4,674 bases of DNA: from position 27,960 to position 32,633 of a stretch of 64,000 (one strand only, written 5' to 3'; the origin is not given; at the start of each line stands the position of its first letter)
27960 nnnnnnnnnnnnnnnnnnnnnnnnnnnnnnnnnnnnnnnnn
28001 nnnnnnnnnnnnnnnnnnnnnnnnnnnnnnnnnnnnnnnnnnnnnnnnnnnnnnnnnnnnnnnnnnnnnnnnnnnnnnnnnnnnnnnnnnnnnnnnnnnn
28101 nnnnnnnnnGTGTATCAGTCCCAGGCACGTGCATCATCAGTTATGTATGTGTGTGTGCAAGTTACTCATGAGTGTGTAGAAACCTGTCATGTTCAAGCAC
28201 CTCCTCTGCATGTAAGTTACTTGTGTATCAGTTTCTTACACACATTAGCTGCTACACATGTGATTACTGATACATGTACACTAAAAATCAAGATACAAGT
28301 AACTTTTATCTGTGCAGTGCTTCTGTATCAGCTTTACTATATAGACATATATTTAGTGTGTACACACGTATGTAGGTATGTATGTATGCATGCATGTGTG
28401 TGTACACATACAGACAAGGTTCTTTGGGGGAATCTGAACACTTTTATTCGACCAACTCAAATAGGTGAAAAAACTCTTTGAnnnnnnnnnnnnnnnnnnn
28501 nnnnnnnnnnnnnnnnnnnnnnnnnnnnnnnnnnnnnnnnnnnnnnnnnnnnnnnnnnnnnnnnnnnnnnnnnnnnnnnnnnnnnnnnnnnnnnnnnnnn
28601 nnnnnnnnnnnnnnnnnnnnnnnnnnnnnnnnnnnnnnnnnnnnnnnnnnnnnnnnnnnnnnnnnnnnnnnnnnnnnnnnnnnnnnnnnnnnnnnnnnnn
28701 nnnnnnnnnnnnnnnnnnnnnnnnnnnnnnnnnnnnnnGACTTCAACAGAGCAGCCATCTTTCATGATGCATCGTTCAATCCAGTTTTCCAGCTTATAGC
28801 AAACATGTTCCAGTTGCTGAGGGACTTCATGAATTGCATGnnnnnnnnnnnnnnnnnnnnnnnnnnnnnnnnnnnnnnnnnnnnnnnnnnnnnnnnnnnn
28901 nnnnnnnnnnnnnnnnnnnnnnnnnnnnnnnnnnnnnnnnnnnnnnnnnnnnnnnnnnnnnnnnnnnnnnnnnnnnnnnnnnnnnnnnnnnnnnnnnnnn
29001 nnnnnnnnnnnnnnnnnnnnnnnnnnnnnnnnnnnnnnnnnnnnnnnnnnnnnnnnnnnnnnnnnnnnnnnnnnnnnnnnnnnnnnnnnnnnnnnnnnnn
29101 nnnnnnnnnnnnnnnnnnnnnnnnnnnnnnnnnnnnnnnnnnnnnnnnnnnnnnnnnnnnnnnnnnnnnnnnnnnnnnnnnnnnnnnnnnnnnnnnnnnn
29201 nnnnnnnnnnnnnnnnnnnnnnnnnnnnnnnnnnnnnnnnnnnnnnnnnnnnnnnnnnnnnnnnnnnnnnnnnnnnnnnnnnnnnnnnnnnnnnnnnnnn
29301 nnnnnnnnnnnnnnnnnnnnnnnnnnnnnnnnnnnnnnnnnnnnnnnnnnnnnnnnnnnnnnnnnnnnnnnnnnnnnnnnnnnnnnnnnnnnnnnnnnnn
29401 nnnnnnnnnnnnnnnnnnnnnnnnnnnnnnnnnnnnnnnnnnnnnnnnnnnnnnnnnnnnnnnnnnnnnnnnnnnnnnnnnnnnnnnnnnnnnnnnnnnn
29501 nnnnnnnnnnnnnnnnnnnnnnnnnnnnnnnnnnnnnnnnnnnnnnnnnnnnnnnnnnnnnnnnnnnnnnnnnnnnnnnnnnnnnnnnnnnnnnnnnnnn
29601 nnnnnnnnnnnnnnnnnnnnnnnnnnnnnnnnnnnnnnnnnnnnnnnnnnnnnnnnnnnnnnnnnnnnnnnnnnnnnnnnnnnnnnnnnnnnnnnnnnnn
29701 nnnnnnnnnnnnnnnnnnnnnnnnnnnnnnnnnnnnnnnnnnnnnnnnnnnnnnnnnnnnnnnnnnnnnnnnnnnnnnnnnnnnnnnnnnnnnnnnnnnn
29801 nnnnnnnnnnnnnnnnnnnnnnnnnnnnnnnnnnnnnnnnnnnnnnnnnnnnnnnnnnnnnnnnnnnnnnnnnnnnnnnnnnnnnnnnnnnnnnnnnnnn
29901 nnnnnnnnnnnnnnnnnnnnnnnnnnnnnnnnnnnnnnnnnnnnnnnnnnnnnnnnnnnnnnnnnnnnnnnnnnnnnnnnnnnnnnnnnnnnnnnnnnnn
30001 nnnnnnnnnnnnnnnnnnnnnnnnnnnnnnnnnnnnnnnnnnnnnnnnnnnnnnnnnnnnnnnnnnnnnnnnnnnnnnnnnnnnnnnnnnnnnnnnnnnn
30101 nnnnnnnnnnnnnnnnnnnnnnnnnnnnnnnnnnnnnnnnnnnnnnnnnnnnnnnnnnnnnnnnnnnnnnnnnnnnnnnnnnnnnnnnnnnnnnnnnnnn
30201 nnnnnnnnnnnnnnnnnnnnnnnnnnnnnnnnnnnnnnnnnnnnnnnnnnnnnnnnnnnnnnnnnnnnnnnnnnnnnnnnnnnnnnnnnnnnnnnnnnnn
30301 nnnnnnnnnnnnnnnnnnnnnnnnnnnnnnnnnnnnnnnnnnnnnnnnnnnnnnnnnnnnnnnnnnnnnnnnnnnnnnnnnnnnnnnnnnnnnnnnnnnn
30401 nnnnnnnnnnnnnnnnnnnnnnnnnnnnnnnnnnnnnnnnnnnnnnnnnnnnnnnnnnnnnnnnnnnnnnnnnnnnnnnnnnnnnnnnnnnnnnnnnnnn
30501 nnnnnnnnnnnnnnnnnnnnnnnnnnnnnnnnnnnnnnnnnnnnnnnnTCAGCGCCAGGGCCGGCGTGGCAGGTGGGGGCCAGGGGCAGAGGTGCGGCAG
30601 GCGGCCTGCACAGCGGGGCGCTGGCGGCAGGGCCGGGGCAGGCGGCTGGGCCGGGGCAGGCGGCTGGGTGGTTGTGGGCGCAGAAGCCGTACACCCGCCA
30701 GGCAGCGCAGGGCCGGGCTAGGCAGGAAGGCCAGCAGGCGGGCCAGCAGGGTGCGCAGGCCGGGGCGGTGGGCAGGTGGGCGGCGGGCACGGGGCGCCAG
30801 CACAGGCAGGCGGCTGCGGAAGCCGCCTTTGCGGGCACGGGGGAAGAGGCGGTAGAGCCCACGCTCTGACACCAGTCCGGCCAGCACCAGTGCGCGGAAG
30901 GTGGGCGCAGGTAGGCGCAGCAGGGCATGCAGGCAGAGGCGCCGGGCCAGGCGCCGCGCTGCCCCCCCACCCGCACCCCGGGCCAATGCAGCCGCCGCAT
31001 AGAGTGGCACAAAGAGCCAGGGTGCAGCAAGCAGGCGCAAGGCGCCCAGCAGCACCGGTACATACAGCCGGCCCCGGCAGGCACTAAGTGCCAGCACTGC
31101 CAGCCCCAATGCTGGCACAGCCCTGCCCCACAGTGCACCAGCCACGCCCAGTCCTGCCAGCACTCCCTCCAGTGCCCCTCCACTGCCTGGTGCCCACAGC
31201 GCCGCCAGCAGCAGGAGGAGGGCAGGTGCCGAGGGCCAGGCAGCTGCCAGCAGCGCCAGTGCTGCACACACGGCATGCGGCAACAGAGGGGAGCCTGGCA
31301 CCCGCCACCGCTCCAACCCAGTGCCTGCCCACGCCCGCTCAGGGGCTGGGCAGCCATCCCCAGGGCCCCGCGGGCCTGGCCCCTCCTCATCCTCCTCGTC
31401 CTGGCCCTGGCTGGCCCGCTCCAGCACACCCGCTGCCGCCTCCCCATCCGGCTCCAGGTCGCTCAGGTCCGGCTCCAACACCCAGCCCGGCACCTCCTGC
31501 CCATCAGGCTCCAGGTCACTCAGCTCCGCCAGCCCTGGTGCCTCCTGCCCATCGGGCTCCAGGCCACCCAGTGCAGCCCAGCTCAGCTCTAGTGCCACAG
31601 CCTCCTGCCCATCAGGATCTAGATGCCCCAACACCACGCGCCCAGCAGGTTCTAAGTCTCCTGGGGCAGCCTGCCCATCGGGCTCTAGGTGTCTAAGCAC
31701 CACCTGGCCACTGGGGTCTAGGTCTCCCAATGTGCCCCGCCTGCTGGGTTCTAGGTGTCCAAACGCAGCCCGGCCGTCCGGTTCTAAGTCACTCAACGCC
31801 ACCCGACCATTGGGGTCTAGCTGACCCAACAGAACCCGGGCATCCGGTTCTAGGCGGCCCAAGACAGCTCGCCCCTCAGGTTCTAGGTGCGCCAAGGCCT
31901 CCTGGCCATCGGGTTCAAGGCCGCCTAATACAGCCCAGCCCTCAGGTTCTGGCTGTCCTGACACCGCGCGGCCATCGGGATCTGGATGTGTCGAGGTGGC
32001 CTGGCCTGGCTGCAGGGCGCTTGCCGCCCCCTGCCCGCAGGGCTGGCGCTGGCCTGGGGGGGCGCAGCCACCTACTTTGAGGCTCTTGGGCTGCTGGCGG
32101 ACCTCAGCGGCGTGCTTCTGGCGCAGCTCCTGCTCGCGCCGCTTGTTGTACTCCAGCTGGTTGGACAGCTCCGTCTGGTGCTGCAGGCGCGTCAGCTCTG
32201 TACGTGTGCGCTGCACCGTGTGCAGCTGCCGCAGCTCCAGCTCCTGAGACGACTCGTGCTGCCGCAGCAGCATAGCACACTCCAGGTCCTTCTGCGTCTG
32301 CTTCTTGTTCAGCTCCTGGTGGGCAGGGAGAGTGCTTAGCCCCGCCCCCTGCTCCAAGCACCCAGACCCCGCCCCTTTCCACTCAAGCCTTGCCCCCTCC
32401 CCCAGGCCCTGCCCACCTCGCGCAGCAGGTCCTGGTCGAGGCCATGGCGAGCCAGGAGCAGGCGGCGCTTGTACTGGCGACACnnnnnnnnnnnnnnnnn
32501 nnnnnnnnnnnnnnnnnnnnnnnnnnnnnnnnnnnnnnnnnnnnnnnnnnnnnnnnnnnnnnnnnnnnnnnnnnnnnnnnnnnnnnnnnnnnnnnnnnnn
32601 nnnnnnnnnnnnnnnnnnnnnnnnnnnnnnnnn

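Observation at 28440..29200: Composite inverted-repeat element resembling a non-autonomous DNA transposon or hairpin insertion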

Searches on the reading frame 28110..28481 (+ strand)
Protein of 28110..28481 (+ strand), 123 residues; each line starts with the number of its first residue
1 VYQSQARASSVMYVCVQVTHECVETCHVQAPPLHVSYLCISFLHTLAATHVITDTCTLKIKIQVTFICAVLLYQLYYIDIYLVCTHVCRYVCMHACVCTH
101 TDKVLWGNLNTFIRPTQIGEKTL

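Call 48: find_encoding_contigs(protein=window:28110-28481:+, flank=10000, max_places=4)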
Protein window:28110-28481:+ (123 aa): no gene with exactly this product is on record in the collection.

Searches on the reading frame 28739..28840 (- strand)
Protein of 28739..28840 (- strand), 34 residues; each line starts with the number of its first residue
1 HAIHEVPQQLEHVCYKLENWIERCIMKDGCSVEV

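Call 11: search_protein_families(library=pfam, proteins=[window:28739-28840:-], max_evalue=10)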
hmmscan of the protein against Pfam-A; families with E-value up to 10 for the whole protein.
seq(34 aa): 1 family
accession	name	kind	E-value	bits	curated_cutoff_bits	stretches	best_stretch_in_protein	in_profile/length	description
PF05413.17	Peptidase_C34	-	0.003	18.2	22.4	1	8-33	22-47/92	Putative closterovirus papain-like endopeptidase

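Call 34: search_protein_representatives(protein=window:28739-28840:-)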
Query: 34 residues. Proteins with E-value up to 0.001 (for the whole library): 4; up to 1e-10: 1; up to 1e-30: 0. The best 4 are listed.
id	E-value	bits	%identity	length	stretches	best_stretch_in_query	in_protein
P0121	1.0e-16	73.4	33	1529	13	4-33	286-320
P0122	1.8e-08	48.4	31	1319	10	7-32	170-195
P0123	4.2e-05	38.2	35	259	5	6-30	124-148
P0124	5.0e-04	34.9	-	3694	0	-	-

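Call 36: search_protein_families(library=pfam, proteins=[P0121, P0122, P0123], max_evalue=0.01)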
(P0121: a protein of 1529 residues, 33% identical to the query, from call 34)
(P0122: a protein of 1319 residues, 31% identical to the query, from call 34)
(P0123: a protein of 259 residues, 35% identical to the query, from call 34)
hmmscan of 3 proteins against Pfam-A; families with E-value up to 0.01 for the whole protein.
P0121 (1529 aa): 13 families
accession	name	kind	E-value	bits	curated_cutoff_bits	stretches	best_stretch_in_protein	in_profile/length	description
PF12796.13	Ank_2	-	2.9e-66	220.5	27.3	9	37-124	1-85/90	Ankyrin repeats (3 copies)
PF00023.36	Ank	-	3.1e-51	168.9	21.1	2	810-838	1-29/33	Ankyrin repeat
PF13606.12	Ank_3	-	2.3e-46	150.1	22.3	1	66-93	2-29/30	Ankyrin repeat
PF13637.12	Ank_4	-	6.6e-35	118.8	22.7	4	40-86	4-50/50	Ankyrin repeats (many copies)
PF13857.12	Ank_5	-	1.7e-26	92.4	27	2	798-851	1-56/56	Ankyrin repeats (many copies)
PF23745.1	ANK_LRRK2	-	5.4e-14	52.6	27.5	0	527-587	29-88/130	LRRK2 ANK repeat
PF11203.13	EccE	-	1.2e-08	35.8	23.7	0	510-541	43-74/97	Putative type VII ESX secretion system translocon, EccE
PF13241.12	NAD_binding_7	-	4.1e-08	34.2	22.1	0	444-511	24-90/104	Putative NAD(P)-binding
PF09001.16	DUF1890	-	4e-06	27.6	25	0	306-355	17-66/141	Domain of unknown function (DUF1890)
PF24521.3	Ank_KRIT1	-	4.1e-06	27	80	0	41-114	26-100/149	KRIT1 ankyrin-repeats domain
PF08477.19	Roc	-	0.00017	22.3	27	1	904-1033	2-114/119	Ras of Complex, Roc, domain of DAPkinase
PF01926.29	MMR_HSR1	-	0.0052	17.3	21.9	0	905-1015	3-100/113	50S ribosome-binding GTPase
PF14336.11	GLUCM-like_C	-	0.007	16.3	27.9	0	542-588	60-99/291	D-glutamate cyclase-like, C-terminal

P0122 (1319 aa): 14 families
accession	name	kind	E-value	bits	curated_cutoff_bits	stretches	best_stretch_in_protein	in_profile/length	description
PF12796.13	Ank_2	-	1.7e-72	240.5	27.3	9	549-640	1-89/90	Ankyrin repeats (3 copies)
PF13606.12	Ank_3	-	1.1e-57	184.7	22.3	1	68-94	3-29/30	Ankyrin repeat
PF00023.36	Ank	-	8.8e-55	180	21.1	2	578-607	2-31/33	Ankyrin repeat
PF13637.12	Ank_4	-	2.6e-38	129.6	22.7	4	41-87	4-50/50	Ankyrin repeats (many copies)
PF13857.12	Ank_5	-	3.3e-26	91.5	27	1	564-615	1-53/56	Ankyrin repeats (many copies)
PF23745.1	ANK_LRRK2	-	1.1e-17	64.5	27.5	1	474-535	28-88/130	LRRK2 ANK repeat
PF08477.19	Roc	-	2e-05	25.3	27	1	671-800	2-115/119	Ras of Complex, Roc, domain of DAPkinase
PF11203.13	EccE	-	3.6e-05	24.6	23.7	0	526-558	43-75/97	Putative type VII ESX secretion system translocon, EccE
PF24521.3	Ank_KRIT1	-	6.3e-05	23.2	80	0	543-601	16-69/149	KRIT1 ankyrin-repeats domain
PF13241.12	NAD_binding_7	-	7.8e-05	23.6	22.1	0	425-495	23-92/104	Putative NAD(P)-binding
PF05368.20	NmrA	-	0.00026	21.1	27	0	230-287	18-76/298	NmrA-like family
PF01926.29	MMR_HSR1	-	0.001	19.6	21.9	1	672-786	3-108/113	50S ribosome-binding GTPase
PF22019.2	GlgB_N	-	0.002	18.6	27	0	452-494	26-66/94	alpha-1,4-glucan branching enzyme GlgB, N-terminal domain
PF13555.12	AAA_29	-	0.0037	17.4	27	1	661-690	15-44/61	P-loop containing region of AAA domain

P0123 (259 aa): 3 families
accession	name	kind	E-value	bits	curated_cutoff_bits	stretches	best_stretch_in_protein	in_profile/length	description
PF14935.11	TMEM138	-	4e-06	27.9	27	0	127-191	6-68/119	Transmembrane protein 138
PF21748.3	UPF0150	-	0.0011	19.3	27.3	0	9-36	27-54/64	UPF0150-like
PF16220.10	DUF4880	-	0.0044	17.3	25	0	187-199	23-35/43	Domain of unknown function (DUF4880)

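Call 69: search_solved_structures(query=window:28739-28840:-, max_evalue=10, show_alignments=5)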
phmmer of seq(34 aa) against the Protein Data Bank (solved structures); distinct sequences matched with E-value up to 10: 4.
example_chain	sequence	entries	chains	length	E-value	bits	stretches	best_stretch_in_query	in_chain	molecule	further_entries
5z4c_A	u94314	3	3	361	0.78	13.1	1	9-29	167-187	Terminal uridylyltransferase Tailor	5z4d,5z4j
5z4m_A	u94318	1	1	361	0.78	13.1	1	9-29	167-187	Terminal uridylyltransferase Tailor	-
6i0s_A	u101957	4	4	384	0.79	13.1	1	9-29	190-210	Terminal uridylyltransferase Tailor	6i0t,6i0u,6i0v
5z4a_A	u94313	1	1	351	0.8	13.1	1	9-29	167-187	Terminal uridylyltransferase Tailor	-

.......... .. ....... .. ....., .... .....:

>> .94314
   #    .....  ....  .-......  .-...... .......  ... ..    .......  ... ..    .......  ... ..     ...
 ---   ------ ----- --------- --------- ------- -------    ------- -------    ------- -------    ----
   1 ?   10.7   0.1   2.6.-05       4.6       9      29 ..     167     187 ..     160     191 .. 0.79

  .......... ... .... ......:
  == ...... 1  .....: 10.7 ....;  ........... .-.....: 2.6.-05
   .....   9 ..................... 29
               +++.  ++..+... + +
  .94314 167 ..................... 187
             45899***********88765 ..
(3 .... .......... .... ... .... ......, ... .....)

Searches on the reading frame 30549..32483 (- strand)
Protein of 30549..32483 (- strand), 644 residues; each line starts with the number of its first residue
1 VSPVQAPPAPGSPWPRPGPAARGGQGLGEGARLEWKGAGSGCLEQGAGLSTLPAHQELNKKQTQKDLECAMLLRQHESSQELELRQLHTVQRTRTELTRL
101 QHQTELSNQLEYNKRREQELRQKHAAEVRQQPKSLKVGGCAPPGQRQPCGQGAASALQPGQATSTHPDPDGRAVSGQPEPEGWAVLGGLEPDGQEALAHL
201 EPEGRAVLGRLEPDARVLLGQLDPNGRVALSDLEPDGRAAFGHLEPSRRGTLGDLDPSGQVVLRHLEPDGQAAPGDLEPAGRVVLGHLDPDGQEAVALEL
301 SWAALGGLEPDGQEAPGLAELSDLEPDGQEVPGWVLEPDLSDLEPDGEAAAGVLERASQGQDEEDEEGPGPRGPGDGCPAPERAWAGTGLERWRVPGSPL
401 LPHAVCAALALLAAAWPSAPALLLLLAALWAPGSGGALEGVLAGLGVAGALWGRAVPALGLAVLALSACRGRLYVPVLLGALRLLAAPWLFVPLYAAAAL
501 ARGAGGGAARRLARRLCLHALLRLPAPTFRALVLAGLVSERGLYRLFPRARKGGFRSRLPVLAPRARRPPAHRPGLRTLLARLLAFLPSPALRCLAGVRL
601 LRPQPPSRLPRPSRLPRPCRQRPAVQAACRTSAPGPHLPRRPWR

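Call 11: search_protein_families(library=pfam, proteins=[window:30549-32483:-], max_evalue=10)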
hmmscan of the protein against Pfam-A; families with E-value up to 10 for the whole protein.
window:30549-32483:- (644 aa): 1 family
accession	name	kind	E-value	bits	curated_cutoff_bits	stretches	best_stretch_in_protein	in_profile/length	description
PF07395.17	Mig-14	-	1.2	8.9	22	1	66-130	68-131/264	Mig-14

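Call 47: find_encoding_contigs(protein=window:30549-32483:-, flank=10000, max_places=4)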
Protein window:30549-32483:- (644 aa): no gene with exactly this product is on record in the collection.
